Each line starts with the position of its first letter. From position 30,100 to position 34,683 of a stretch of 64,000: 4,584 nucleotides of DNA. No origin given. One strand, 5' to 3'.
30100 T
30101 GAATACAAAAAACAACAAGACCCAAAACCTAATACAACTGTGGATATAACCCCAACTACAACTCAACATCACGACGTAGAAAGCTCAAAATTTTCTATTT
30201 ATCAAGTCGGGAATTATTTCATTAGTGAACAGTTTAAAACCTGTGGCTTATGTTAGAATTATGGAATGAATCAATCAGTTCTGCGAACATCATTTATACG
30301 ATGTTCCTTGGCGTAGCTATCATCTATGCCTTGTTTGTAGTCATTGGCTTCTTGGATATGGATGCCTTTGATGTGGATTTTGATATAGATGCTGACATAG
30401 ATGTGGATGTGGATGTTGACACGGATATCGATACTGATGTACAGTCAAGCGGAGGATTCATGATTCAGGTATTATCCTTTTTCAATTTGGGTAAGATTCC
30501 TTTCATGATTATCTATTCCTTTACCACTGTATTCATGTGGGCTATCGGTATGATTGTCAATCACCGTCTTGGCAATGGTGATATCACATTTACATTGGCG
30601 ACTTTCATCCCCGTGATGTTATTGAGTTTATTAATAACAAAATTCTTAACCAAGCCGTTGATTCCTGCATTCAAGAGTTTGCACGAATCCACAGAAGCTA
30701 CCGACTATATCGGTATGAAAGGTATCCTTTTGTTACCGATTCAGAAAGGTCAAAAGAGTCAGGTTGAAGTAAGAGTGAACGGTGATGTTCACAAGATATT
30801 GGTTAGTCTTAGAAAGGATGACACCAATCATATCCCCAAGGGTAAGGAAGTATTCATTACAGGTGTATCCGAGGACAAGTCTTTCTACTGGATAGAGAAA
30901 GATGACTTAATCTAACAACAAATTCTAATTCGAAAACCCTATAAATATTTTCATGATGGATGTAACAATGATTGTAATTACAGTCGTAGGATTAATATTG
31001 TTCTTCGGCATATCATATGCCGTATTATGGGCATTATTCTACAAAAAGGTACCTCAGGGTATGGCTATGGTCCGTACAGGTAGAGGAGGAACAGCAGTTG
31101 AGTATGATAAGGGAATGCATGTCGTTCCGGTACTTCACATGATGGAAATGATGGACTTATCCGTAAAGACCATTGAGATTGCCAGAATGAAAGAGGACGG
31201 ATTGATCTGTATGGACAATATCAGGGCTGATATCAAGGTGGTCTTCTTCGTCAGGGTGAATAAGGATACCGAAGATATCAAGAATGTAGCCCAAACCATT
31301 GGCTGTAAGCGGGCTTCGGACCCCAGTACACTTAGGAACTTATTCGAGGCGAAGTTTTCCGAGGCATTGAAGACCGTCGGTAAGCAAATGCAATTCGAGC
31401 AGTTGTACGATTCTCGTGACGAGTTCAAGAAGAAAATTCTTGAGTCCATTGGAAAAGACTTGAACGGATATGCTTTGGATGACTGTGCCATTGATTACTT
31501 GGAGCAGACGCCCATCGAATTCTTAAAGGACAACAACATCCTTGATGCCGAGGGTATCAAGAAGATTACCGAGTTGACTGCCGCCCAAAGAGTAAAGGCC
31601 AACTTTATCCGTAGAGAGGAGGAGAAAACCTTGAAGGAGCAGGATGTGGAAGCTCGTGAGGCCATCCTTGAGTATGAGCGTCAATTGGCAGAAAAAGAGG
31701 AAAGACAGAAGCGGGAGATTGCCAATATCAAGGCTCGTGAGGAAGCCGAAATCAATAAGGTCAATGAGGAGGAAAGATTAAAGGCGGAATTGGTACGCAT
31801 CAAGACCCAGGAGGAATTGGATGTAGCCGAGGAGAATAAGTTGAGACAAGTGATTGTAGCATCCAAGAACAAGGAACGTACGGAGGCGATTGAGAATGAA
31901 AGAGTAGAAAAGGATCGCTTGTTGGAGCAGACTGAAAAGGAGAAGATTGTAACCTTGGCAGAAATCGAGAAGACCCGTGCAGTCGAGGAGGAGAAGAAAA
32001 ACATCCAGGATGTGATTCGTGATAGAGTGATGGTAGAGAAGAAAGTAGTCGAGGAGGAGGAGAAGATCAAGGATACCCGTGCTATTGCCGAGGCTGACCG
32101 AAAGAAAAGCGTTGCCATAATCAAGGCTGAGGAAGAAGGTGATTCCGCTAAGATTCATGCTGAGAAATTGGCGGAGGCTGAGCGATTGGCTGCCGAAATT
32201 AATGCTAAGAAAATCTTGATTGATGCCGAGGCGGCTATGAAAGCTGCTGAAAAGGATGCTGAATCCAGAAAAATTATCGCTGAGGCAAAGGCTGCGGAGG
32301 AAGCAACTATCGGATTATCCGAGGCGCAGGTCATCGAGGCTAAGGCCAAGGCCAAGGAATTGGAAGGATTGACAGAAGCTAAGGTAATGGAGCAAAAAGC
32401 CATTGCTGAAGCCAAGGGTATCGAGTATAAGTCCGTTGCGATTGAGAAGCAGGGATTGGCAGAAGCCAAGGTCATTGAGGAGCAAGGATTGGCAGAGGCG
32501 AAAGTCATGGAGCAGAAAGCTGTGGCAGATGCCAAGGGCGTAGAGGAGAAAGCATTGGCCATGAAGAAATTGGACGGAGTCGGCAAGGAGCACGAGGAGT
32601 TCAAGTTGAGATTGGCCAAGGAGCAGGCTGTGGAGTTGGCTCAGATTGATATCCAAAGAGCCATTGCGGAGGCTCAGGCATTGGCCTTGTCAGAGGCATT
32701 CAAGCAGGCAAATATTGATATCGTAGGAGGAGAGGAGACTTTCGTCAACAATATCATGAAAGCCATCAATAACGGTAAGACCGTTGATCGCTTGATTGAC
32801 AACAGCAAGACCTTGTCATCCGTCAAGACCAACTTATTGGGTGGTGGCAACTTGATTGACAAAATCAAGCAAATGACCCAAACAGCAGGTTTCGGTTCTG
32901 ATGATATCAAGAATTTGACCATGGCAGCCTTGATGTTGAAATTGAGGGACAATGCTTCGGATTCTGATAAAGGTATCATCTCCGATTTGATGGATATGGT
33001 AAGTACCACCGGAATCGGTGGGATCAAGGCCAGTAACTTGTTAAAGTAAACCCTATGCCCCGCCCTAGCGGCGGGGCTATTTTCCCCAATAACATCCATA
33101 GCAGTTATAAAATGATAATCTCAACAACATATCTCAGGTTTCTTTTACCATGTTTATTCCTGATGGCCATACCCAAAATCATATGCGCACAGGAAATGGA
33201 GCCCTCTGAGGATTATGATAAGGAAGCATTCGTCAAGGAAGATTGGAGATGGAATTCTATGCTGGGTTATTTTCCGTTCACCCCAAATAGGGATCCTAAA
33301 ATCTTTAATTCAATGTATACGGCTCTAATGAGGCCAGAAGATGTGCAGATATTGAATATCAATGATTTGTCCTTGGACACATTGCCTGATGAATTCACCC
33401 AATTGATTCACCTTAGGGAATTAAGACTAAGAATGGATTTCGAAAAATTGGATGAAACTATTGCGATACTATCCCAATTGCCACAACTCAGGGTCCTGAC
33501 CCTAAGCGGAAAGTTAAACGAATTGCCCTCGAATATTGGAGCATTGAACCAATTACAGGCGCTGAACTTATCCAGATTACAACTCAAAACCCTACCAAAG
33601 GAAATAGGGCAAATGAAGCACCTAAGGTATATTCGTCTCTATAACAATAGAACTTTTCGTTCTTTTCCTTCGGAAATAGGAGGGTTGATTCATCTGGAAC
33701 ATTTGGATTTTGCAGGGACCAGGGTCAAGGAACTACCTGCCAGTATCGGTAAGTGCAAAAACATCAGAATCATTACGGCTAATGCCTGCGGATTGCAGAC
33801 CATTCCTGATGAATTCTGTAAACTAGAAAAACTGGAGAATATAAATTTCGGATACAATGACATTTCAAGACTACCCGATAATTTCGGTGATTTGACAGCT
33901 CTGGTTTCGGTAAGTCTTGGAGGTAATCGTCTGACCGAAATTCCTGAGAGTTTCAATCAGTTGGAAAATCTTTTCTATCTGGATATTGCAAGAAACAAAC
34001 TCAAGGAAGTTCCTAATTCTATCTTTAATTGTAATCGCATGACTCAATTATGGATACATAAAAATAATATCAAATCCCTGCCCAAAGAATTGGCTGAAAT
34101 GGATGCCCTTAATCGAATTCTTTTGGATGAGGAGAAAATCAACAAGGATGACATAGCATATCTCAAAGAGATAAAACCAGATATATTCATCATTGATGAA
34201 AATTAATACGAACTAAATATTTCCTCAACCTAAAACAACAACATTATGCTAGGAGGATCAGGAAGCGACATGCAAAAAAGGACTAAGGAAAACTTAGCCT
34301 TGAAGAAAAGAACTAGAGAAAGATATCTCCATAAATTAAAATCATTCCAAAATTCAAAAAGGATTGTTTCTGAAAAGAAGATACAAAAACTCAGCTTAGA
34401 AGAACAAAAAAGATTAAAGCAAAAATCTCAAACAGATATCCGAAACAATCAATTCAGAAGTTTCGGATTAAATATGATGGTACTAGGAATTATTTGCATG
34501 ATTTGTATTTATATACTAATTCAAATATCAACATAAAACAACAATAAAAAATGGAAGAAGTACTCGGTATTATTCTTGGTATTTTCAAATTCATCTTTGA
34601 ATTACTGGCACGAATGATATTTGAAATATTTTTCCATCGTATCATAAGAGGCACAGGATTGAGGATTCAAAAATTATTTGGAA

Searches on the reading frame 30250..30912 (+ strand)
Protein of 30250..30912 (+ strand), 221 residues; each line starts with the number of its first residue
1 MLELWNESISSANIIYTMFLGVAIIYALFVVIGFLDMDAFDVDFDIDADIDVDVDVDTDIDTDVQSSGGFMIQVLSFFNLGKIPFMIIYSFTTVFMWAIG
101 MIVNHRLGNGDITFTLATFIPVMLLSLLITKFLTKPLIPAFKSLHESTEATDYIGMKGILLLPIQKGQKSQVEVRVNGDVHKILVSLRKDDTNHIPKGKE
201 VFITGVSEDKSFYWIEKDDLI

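Call 4: search_protein_families(library=pfam, proteins=[window:30250-30912:+], max_evalue=0.01)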
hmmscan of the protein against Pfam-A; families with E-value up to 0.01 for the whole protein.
window:30250-30912:+ (221 aa): 1 family
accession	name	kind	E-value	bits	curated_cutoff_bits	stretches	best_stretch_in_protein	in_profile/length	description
PF21001.2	YqiJ_N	-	0.00028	21.5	23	1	18-107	10-90/116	Inner membrane protein YqiJ, N-terminal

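Call 5: search_protein_families(library=ncbifam, proteins=[window:30250-30912:+], max_evalue=0.01)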
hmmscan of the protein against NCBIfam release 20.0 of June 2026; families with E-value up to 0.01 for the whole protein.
window:30250-30912:+ (221 aa): 0 families

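Call 6: search_protein_families(library=padloc, proteins=[window:30250-30912:+], max_evalue=0.01)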
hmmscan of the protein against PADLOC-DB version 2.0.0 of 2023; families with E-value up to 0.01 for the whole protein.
window:30250-30912:+ (221 aa): 0 families

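Call 54: search_solved_structures(query=window:30250-30912:+, max_evalue=1)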
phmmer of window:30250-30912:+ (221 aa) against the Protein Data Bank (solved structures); distinct sequences matched with E-value up to 1: 0.

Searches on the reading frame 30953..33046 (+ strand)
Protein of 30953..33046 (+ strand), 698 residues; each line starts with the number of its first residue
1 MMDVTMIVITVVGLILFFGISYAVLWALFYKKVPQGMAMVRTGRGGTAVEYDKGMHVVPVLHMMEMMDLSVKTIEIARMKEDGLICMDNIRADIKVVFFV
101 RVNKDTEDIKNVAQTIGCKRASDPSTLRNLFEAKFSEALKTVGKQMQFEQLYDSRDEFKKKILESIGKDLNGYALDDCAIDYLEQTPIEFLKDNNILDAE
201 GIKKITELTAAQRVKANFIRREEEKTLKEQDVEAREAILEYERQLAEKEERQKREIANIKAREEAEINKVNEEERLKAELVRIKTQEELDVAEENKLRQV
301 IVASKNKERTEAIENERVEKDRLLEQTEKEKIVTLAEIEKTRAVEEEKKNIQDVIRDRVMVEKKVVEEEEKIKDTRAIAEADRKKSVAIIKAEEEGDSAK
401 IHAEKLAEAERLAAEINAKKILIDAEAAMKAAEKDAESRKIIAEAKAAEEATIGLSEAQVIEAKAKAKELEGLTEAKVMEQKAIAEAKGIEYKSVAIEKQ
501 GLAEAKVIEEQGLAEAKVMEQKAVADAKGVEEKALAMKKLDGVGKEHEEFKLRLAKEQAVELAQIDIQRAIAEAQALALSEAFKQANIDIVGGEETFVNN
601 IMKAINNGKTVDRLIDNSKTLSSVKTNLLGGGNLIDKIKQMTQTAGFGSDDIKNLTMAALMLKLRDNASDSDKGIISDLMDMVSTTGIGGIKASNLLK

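Call 4: search_protein_families(library=pfam, proteins=[window:30953-33046:+], max_evalue=0.01)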
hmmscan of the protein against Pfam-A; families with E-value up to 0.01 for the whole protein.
window:30953-33046:+ (698 aa): 1 family
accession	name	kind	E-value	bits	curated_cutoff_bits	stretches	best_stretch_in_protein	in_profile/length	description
PF01145.31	Band_7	-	1.3e-10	42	23.6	1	32-174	2-134/176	SPFH domain / Band 7 family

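Call 5: search_protein_families(library=ncbifam, proteins=[window:30953-33046:+], max_evalue=0.01)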
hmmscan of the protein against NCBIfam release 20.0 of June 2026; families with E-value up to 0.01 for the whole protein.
window:30953-33046:+ (698 aa): 0 families

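Call 6: search_protein_families(library=padloc, proteins=[window:30953-33046:+], max_evalue=0.01)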
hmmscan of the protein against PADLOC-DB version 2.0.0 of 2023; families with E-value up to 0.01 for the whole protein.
window:30953-33046:+ (698 aa): 0 families

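Call 53: search_solved_structures(query=window:30953-33046:+, max_evalue=0.01)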
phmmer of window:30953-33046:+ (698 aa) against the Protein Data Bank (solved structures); distinct sequences matched with E-value up to 0.01: 0.

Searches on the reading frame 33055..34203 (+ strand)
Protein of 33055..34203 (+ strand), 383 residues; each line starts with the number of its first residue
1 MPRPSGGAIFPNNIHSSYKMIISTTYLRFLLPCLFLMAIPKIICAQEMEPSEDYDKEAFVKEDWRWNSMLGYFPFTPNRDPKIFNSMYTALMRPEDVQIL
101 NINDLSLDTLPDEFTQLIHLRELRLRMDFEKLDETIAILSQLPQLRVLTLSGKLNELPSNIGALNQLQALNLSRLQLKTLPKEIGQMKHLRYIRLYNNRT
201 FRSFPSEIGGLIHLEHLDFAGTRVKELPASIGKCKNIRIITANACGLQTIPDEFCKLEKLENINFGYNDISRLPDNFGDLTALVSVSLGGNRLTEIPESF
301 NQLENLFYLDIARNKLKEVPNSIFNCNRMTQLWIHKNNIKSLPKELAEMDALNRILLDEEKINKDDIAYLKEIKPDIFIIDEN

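Call 4: search_protein_families(library=pfam, proteins=[window:33055-34203:+], max_evalue=0.01)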
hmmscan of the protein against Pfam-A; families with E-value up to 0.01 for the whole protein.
window:33055-34203:+ (383 aa): 9 families
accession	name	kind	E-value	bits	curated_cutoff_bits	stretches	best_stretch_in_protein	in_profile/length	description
PF23598.1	LRR_14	-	5.9e-32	111.2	40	3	182-263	41-119/353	Leucine-rich repeat region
PF13855.12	LRR_8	-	3.7e-19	68.7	27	4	283-339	3-61/61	Leucine rich repeat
PF12799.13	LRR_4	-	2.4e-18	66.2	27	2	305-342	2-39/44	Leucine Rich repeats (2 copies)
PF00560.39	LRR_1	-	5.3e-13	46.8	20.6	0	283-303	2-23/23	Leucine Rich Repeat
PF25019.1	LRR_R13L1-DRL21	-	9.2e-08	32.5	27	0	85-151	59-125/127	R13L1/DRL21 LRRs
PF23286.1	LRR_13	-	2.3e-05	24.6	30.1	0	247-311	16-81/210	Disease resistance protein RPS4B-like, leucine-rich repeats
PF25013.1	LRR_Zer-1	-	3.9e-05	24.2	27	0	163-221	6-63/137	Zer-1-like, Leucine-rich repeats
PF23211.1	LRR_LRWD1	-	7e-05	23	28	0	158-199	35-75/190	Leucine-rich repeat and WD repeat-containing protein 1, LRR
PF13306.12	LRR_5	-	0.00025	21.4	27.7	1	250-346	3-97/127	BspA type Leucine rich repeat region (6 copies)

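Call 5: search_protein_families(library=ncbifam, proteins=[window:33055-34203:+], max_evalue=0.01)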
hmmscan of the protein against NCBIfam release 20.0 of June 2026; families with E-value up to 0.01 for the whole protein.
window:33055-34203:+ (383 aa): 5 families
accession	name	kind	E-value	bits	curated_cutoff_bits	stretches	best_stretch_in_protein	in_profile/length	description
NF041381.1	XopAC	subfamily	3.2e-44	151.4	450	3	201-315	78-194/451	XopAC/AvrAC family type III secretion system effector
NF041400.1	XopAE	equivalog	5.3e-40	137.7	600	2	90-251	38-201/478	type III secretion system effector XopAE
NF041351.1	XopL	equivalog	6.9e-28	97.6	500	2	97-264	76-253/497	type III secretion system leucine-rich repeat domain-containing effector XopL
NF047464.1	FibnectbindLIC11051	equivalog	2.8e-25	88.9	1000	2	246-364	499-618/685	LIC_11051 family fibronectin-binding protein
NF011917.0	PRK15387.1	equivalog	0.00028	19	1243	1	134-295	312-459/788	type III secretion system effector E3 ubiquitin transferase SspH2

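Call 6: search_protein_families(library=padloc, proteins=[window:33055-34203:+], max_evalue=0.01)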
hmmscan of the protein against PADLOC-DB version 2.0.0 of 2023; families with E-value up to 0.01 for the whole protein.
window:33055-34203:+ (383 aa): 0 families

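Call 36: list_cluster_members(proteins=[P0001, window:33112-34203:+, window:33055-34203:+, window:34246-34533:+, window:34551-34793:+, window:40043-40810:+, window:30250-30912:+, window:30953-33046:+, window:34270-34533:+])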
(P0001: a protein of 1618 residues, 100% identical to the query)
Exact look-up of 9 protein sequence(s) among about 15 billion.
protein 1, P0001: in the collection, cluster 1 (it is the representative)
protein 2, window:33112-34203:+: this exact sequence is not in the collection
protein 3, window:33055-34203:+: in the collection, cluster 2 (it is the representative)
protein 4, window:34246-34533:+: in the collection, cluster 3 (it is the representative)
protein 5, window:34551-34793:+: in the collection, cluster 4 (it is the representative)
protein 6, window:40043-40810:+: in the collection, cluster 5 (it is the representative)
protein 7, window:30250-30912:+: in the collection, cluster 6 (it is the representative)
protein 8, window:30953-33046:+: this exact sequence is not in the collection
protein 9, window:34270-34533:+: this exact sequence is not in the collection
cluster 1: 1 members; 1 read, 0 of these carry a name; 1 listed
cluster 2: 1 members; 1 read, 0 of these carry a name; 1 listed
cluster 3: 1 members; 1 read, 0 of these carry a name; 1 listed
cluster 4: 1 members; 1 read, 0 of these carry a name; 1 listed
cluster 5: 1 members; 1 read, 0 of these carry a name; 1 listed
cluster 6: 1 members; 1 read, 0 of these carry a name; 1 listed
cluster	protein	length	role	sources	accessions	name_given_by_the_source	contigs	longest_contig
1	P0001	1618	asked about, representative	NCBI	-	-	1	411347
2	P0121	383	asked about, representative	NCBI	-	-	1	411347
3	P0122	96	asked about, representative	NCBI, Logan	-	-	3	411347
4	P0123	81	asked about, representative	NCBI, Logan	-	-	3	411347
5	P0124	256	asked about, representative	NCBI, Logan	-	-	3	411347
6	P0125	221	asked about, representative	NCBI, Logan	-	-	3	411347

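Call 87: find_homologous_proteins(query=window:33112-34203:+, max_evalue=1e-10)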
Query window:33112-34203:+ (364 aa): 154 proteins with E <= 1e-10 among 4487 candidates; the best 120 are listed.
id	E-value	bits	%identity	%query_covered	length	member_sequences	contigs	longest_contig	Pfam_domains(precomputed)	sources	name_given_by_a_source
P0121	3.1e-240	814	100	100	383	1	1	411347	PF23598.2,PF25019.1,PF00560.40,PF12799.14,PF23286.1,PF13855.13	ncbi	-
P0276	7.9e-55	205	40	79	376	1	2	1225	PF23598.2,PF00560.40,PF12799.14,PF23286.1,PF13855.13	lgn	-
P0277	2.0e-50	190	33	64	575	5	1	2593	PF23598.2,PF14580.13,PF25019.1,PF00560.40,PF12799.14,PF13855.13,PF23211.1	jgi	-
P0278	2.8e-46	176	31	99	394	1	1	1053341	PF23598.2,PF13516.13,PF00560.40,PF12799.14,PF13855.13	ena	-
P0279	1.2e-44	171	36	82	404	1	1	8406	PF23598.2,PF25019.1,PF00560.40,PF12799.14,PF23286.1,PF13855.13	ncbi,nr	ncbi:MAG: hypothetical protein JJT94_02145 [Bernardetiaceae bacterium]|nr:hypothetical protein [Bern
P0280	1.9e-44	170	36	76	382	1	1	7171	PF23598.2,PF13516.13,PF00560.40,PF12799.14,PF13855.13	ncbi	-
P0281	1.0e-43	168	33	87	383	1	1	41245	PF23598.2,PF24758.2,PF00560.40,PF12799.14,PF23286.1,PF13855.13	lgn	-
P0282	6.6e-43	165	32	80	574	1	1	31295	PF23598.2,PF00560.40,PF12799.14,PF23286.1,PF13855.13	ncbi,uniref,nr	ncbi:hypothetical protein [uncultured Aquimarina sp.]|uniref:leucine-rich repeat domain-containing p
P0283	3.0e-41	160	32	73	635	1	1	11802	PF23598.2,PF00560.40,PF12799.14,PF13855.13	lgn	-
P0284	4.3e-41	159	32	79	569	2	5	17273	PF23598.2,PF00560.40,PF12799.14,PF23286.1,PF13855.13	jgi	-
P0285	4.3e-40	156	31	73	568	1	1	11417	PF23598.2,PF24758.2,PF14580.13,PF25019.1,PF00560.40,PF18962.8,PF12799.14,PF23286.1,PF13855.13,PF23211.1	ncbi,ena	-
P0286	2.3e-39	154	33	73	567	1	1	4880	PF23598.2,PF14580.13,PF25019.1,PF00560.40,PF12799.14,PF13855.13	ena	-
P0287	2.9e-37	147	29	69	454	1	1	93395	PF23598.2,PF24758.2,PF25019.1,PF00560.40,PF12799.14,PF13855.13,PF23211.1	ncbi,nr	ncbi:MAG: putative Leucine-rich repeat domain protein [Promethearchaeota archaeon]|nr:MAG: putative 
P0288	5.2e-37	146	33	82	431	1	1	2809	PF23598.2,PF25019.1,PF12799.14,PF23286.1,PF13855.13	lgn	-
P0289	7.5e-36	142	27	63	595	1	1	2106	PF23598.2,PF14580.13,PF00560.40,PF12799.14,PF13855.13,PF23211.1,PF23952.2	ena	-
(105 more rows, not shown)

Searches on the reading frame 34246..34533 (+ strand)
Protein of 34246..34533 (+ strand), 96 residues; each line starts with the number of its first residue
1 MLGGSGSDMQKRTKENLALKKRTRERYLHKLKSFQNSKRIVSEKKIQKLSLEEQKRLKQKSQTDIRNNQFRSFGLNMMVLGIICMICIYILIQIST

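Call 4: search_protein_families(library=pfam, proteins=[window:34246-34533:+], max_evalue=0.01)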
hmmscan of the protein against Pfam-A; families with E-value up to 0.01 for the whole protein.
window:34246-34533:+ (96 aa): 0 families

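Call 5: search_protein_families(library=ncbifam, proteins=[window:34246-34533:+], max_evalue=0.01)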
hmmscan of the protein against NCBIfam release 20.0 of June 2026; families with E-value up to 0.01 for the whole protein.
window:34246-34533:+ (96 aa): 1 family
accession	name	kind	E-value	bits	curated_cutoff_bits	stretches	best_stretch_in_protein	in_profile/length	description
NF003146.0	PRK04081.1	equivalog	0.0096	15.3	194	0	31-80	76-128/207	hypothetical protein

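Call 6: search_protein_families(library=padloc, proteins=[window:34246-34533:+], max_evalue=0.01)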
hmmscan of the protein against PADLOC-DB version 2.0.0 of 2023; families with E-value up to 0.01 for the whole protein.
window:34246-34533:+ (96 aa): 0 families
